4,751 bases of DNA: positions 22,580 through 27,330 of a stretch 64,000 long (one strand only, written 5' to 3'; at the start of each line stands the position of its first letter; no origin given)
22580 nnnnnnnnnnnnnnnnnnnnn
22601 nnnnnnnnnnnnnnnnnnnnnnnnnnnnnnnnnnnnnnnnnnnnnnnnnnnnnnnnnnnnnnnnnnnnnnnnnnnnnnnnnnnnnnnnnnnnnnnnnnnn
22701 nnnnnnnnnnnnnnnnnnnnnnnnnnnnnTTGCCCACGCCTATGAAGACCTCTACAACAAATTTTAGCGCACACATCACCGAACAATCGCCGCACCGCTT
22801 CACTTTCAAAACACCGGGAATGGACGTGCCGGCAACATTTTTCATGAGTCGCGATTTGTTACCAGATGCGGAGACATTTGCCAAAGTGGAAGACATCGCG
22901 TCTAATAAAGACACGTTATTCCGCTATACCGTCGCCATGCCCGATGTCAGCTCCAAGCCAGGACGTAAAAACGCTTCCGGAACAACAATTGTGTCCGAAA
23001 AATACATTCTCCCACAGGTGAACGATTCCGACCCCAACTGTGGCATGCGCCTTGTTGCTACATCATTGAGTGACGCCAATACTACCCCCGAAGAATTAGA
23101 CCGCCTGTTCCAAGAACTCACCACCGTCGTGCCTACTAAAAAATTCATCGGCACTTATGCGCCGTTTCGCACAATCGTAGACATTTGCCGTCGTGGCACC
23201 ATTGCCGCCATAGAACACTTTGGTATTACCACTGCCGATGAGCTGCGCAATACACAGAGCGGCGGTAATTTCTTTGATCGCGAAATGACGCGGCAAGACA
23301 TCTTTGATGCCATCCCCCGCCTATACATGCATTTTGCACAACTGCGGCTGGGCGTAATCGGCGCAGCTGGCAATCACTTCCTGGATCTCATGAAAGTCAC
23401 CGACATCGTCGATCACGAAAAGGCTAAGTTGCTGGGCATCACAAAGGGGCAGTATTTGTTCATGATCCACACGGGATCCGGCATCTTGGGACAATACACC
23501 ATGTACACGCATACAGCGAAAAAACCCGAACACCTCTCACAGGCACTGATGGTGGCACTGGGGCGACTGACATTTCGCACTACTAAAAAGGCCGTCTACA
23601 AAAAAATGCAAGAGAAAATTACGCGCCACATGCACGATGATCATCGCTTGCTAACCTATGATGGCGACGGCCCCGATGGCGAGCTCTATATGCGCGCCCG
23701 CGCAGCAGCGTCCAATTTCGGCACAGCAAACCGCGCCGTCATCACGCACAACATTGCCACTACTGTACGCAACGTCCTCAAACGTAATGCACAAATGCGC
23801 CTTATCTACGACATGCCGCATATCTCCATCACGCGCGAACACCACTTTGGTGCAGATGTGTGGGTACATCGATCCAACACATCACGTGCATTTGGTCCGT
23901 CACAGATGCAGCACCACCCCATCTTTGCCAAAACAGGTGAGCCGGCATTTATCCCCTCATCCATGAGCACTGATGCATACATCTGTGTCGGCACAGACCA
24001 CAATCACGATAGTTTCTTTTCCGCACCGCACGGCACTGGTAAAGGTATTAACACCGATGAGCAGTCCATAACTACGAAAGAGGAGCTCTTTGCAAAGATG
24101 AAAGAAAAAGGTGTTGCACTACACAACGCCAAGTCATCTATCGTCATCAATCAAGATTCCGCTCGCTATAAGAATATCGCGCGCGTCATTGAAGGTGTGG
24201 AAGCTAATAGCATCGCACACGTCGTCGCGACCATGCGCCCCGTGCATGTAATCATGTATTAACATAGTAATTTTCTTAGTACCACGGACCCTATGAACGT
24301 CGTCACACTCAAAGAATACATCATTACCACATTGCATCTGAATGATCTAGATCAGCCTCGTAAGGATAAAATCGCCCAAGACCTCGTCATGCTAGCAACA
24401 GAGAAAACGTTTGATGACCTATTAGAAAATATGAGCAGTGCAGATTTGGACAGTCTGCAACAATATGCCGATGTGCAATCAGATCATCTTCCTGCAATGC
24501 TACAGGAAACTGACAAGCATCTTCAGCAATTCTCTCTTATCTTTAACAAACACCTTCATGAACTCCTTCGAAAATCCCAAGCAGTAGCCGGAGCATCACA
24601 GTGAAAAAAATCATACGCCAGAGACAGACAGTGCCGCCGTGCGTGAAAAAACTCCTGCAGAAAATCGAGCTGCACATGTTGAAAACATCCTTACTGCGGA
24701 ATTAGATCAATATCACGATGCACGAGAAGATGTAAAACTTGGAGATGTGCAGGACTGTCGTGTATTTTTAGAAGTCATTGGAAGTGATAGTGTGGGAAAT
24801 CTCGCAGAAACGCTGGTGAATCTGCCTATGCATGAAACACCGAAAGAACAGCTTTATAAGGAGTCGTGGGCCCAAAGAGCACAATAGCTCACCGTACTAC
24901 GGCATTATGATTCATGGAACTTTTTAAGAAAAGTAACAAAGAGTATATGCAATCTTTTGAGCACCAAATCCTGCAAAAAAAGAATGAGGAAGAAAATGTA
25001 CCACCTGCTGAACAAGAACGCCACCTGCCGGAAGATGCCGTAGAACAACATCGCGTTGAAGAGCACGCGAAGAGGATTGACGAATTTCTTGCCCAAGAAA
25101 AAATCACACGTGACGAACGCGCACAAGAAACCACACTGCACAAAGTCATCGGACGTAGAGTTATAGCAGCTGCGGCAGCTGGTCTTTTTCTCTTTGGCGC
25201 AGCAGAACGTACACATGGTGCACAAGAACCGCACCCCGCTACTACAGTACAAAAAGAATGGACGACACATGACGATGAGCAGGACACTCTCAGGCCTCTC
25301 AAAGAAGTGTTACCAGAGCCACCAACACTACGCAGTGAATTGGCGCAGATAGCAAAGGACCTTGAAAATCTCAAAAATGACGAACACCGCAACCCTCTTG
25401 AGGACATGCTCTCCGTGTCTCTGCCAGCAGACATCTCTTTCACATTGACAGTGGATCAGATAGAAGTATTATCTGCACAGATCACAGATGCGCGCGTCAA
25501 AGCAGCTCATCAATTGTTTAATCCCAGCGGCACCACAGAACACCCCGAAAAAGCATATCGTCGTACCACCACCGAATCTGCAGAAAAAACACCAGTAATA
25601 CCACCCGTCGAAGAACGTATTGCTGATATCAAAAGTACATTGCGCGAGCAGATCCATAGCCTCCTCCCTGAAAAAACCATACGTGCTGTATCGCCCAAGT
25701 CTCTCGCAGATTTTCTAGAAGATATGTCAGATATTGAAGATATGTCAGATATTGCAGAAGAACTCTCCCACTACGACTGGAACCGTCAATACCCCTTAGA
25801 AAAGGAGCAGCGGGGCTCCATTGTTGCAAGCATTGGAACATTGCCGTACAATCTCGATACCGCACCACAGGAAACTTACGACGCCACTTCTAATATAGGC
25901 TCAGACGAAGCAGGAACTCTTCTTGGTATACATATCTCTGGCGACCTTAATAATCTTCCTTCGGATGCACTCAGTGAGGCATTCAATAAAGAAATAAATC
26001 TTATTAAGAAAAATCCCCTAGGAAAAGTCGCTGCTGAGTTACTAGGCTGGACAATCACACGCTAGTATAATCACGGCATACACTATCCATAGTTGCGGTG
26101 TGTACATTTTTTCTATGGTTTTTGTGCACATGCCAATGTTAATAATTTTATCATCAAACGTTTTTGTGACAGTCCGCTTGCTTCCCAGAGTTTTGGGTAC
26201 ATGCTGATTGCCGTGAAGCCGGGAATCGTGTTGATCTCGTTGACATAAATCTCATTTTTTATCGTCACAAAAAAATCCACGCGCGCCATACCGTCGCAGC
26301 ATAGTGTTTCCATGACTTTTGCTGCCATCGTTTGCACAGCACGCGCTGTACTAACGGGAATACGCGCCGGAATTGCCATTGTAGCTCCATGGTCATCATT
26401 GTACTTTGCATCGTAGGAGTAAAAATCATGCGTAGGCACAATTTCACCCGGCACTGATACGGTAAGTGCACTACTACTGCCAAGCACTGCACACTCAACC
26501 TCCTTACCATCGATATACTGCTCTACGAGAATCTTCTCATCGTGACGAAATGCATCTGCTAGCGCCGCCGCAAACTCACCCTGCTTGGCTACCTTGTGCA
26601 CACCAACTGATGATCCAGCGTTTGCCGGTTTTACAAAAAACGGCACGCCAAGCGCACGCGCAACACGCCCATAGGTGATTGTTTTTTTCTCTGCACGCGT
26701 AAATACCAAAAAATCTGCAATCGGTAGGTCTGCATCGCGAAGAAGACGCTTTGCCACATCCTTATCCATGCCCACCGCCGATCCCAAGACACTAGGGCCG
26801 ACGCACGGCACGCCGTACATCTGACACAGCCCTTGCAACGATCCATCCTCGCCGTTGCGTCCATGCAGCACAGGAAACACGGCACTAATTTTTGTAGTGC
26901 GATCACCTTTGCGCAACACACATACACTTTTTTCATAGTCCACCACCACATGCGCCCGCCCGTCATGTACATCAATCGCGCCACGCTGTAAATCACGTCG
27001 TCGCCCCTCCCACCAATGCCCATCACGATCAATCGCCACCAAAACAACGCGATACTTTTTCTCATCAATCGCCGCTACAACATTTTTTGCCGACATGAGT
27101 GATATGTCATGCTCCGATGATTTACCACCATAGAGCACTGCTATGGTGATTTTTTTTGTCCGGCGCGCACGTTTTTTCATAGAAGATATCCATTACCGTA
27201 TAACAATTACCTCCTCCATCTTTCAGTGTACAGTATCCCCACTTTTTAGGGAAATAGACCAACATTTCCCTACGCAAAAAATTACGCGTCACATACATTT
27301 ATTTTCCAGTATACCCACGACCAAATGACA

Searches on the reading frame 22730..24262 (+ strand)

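Call 7: search_protein_families(library=pfam, proteins=[window:22730-24262:+], max_evalue=0.001)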
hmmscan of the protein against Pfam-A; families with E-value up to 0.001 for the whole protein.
window:22730-24262:+ (510 aa): 1 family
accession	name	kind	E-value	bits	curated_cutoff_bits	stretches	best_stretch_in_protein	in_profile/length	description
PF01139.22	RtcB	-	8.4e-68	230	27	1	62-508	10-424/426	tRNA-splicing ligase RtcB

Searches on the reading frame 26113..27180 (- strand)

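Call 7: search_protein_families(library=pfam, proteins=[window:26113-27180:-], max_evalue=0.001)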
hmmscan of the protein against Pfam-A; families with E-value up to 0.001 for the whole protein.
window:26113-27180:- (355 aa): 8 families
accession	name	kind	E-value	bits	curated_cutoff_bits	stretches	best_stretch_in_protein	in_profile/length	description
PF07478.18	Dala_Dala_lig_C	-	4e-71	239.2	24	1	146-347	1-203/204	D-ala D-ala ligase C-terminus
PF01820.27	Dala_Dala_lig_N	-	3.8e-32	111.8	34.6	1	13-129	2-121/121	D-ala D-ala ligase N-terminus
PF02222.28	ATP-grasp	-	9.3e-11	42.1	27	1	147-317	3-160/179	ATP-grasp domain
PF02786.22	CPSase_L_D2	-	6.3e-08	32.8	19.8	1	139-318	1-178/211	Carbamoyl-phosphate synthase L chain, ATP binding domain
PF13535.11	ATP-grasp_4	-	1.8e-07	31.3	27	1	178-318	2-150/160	ATP-grasp domain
PF02655.19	ATP-grasp_3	-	1.2e-06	29.1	23.2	1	180-318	33-155/160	ATP-grasp domain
PF01071.24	GARS_A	-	0.00016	22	27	1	139-292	2-153/194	Phosphoribosylglycinamide synthetase, ATP-grasp (A) domain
PF08443.16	RimK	-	0.00098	19.2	21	0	139-330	3-177/188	RimK-like ATP-grasp domain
